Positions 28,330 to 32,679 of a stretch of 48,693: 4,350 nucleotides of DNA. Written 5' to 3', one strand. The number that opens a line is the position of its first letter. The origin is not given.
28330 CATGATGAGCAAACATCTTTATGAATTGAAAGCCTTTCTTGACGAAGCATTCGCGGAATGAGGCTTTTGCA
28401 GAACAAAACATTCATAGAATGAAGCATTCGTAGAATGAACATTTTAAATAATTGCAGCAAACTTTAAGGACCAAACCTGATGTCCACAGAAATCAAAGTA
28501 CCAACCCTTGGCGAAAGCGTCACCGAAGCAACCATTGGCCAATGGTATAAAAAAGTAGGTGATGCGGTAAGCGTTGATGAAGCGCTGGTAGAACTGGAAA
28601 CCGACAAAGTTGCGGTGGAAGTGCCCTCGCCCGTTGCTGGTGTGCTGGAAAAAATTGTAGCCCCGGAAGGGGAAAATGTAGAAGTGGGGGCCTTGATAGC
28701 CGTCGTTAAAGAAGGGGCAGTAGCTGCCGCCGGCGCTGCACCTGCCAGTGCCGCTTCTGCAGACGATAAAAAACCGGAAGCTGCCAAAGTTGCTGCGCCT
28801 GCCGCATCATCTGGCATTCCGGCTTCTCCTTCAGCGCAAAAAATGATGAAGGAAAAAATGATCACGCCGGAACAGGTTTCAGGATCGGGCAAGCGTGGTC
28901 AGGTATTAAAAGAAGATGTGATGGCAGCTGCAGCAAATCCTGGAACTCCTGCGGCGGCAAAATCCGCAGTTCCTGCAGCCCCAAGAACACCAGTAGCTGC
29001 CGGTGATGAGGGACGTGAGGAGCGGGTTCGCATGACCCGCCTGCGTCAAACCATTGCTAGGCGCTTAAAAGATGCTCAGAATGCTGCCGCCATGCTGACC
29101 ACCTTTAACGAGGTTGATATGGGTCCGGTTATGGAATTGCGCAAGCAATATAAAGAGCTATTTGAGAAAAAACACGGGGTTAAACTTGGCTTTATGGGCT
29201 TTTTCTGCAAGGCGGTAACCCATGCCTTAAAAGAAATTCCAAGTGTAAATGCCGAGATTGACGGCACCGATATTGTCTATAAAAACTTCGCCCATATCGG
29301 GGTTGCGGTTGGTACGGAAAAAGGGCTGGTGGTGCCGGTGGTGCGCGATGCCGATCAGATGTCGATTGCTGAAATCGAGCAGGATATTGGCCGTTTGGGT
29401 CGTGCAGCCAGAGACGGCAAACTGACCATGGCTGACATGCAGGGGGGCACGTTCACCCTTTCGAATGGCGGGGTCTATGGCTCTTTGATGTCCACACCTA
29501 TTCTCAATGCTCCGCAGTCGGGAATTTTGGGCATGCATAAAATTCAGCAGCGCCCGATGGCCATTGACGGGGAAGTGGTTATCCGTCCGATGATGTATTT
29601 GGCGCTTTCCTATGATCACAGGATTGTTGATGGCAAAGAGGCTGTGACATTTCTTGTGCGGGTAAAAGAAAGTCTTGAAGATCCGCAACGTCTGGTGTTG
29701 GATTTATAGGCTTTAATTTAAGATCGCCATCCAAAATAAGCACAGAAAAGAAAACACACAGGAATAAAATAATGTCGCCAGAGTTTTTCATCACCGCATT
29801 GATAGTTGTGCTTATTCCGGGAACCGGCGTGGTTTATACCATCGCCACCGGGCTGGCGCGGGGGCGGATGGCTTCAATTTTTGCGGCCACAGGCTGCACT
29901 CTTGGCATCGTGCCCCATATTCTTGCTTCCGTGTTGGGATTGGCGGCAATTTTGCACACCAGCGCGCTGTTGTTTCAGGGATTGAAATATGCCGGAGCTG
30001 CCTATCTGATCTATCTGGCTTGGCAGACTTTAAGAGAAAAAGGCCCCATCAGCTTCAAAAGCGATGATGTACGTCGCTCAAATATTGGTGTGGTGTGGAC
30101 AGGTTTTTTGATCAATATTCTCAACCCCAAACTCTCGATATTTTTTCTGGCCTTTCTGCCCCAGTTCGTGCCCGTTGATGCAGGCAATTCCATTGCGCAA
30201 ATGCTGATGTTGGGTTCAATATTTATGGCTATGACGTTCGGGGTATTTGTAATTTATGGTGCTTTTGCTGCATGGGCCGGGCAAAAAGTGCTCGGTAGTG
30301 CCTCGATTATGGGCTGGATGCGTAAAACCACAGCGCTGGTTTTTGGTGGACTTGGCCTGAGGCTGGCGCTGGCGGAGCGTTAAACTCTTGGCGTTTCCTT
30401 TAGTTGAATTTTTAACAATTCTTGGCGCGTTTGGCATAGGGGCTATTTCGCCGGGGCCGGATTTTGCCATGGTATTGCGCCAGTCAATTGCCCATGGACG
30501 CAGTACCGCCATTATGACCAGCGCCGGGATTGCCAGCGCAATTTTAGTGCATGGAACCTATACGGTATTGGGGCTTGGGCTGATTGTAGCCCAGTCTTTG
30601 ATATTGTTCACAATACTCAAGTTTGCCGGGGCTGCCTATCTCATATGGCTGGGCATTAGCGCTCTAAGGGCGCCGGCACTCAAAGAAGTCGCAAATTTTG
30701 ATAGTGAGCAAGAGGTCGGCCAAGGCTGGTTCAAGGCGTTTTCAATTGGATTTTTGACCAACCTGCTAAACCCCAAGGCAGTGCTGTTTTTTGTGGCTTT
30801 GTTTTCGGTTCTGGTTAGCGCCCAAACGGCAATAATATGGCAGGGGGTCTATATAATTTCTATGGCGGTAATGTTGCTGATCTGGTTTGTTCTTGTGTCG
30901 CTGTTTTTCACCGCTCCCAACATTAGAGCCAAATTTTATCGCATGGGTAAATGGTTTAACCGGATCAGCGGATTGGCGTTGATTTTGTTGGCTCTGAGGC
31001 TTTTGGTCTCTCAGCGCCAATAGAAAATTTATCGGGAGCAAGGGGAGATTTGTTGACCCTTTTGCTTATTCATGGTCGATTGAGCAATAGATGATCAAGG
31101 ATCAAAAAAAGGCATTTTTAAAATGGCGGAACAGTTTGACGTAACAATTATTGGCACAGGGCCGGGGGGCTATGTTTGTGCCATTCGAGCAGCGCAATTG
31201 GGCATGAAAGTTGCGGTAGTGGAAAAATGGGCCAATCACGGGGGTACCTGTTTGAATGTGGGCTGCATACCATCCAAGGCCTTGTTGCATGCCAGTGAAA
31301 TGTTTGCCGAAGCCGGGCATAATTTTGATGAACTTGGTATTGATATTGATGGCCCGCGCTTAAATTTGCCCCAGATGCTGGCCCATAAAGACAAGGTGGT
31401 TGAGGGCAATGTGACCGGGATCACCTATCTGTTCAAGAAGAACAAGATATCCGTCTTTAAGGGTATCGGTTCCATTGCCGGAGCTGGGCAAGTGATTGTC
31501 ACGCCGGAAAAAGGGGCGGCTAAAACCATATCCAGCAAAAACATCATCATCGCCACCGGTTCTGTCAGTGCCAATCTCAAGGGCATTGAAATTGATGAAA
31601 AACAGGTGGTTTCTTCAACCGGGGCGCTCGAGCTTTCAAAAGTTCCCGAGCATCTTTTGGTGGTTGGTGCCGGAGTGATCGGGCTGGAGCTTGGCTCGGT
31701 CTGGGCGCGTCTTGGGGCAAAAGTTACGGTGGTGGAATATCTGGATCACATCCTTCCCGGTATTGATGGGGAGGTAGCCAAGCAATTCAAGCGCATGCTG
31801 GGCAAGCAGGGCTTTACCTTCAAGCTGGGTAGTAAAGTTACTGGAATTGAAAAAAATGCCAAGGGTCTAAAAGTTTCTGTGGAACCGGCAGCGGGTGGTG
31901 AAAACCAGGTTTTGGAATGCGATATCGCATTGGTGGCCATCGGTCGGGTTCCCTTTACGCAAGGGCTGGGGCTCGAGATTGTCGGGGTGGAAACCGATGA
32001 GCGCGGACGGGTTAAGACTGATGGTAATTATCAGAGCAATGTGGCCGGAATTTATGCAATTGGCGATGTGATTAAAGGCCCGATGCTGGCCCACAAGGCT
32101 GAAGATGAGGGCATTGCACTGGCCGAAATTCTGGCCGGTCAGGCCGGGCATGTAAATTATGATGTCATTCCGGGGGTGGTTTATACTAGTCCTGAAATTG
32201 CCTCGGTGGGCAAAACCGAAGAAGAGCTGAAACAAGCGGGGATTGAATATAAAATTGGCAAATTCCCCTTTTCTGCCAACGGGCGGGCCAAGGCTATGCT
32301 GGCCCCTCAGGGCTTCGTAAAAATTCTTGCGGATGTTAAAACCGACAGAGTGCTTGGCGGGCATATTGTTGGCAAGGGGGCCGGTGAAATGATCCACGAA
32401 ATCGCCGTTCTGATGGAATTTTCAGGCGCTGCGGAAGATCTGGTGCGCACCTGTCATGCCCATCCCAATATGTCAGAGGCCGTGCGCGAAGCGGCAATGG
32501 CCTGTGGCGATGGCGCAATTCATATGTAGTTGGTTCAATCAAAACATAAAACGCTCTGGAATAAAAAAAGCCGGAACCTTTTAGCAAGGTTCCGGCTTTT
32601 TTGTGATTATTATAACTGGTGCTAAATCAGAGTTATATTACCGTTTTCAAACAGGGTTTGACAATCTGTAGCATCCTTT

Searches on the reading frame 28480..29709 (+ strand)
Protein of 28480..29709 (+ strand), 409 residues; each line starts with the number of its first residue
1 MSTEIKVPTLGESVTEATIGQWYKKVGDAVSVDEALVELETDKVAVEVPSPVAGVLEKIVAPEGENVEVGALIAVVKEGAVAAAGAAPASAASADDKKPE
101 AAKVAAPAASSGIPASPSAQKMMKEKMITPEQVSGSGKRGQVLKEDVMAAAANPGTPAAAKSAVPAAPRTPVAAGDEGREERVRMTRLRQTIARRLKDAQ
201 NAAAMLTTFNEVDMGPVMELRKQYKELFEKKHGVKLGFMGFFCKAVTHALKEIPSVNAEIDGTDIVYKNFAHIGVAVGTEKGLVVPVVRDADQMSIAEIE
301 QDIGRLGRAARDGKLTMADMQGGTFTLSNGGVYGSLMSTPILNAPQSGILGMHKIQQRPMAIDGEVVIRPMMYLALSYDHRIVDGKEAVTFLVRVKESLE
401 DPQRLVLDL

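Call 62: search_protein_families(library=pfam, proteins=[window:28480-29709:+], max_evalue=0.00001)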
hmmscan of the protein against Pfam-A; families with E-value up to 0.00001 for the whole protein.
window:28480-29709:+ (409 aa): 3 families
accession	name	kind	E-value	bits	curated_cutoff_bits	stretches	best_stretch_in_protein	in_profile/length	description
PF00198.28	2-oxoacid_dh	-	5.6e-84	281.6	23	1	178-406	2-231/232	2-oxoacid dehydrogenases acyltransferase (catalytic domain)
PF00364.28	Biotin_lipoyl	-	7.2e-22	77.4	22.1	1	4-75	2-72/73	Biotin-requiring enzyme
PF02817.22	E3_binding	-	1.9e-10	41.2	23.7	1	113-147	1-35/36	e3 binding domain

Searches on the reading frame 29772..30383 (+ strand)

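Call 62: search_protein_families(library=pfam, proteins=[window:29772-30383:+], max_evalue=0.00001)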
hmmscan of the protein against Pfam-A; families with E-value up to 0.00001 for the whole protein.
window:29772-30383:+ (203 aa): 1 family
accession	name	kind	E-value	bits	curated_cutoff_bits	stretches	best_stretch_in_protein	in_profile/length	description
PF01810.24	LysE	-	8.7e-33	113.9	25.6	1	10-200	1-191/193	LysE type translocator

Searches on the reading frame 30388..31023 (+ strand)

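Call 62: search_protein_families(library=pfam, proteins=[window:30388-31023:+], max_evalue=0.00001)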
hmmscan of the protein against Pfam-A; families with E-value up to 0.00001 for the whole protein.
window:30388-31023:+ (211 aa): 1 family
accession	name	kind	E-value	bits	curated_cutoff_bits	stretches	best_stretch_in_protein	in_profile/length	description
PF01810.24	LysE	-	6.4e-39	133.9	25.6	1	17-208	2-192/193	LysE type translocator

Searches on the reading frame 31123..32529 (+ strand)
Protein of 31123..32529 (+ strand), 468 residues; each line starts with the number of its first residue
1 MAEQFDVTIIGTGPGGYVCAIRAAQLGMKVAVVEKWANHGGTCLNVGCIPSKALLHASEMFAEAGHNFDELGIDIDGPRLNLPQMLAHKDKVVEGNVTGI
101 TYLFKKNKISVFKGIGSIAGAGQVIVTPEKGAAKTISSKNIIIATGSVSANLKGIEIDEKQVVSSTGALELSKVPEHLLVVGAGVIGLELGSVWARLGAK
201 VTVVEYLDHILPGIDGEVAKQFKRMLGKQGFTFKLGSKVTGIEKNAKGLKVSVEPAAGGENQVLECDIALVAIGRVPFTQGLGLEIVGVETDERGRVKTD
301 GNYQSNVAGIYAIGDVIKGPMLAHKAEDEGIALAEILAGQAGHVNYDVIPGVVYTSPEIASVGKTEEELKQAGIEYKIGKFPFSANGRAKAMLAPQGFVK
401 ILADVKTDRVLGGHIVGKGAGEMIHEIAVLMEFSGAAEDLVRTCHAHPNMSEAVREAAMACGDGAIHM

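Call 62: search_protein_families(library=pfam, proteins=[window:31123-32529:+], max_evalue=0.00001)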
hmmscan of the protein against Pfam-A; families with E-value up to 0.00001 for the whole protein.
window:31123-32529:+ (468 aa): 9 families
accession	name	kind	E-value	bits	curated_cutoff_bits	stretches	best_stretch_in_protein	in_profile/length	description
PF07992.20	Pyr_redox_2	-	4.9e-69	233.4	26.1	1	5-330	1-291/291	Pyridine nucleotide-disulphide oxidoreductase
PF02852.28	Pyr_redox_dim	-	1.5e-41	141.5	25.3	1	349-458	1-110/110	Pyridine nucleotide-disulphide oxidoreductase, dimerisation domain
PF00070.33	Pyr_redox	-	4.3e-24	85.3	22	1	177-253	1-77/82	Pyridine nucleotide-disulphide oxidoreductase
PF00890.30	FAD_binding_2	-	6.2e-11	42.6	20.4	1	6-42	1-37/414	FAD binding domain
PF13738.12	Pyr_redox_3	-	3.5e-10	40.1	30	1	127-314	117-305/305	Pyridine nucleotide-disulphide oxidoreductase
PF01134.28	GIDA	-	3.2e-08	33.5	22.1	1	6-148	1-151/391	Glucose inhibited division protein A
PF13450.12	NAD_binding_8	-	6.7e-08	33.1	21.9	0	9-44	1-36/68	NAD(P)-binding Rossmann-like domain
PF12831.13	FAD_oxidored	-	4.7e-07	29.9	27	1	6-44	1-39/416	FAD dependent oxidoreductase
PF03486.20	HI0933_like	-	3.9e-06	26.9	50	0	6-40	2-36/244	HI0933-like protein Rossmann domain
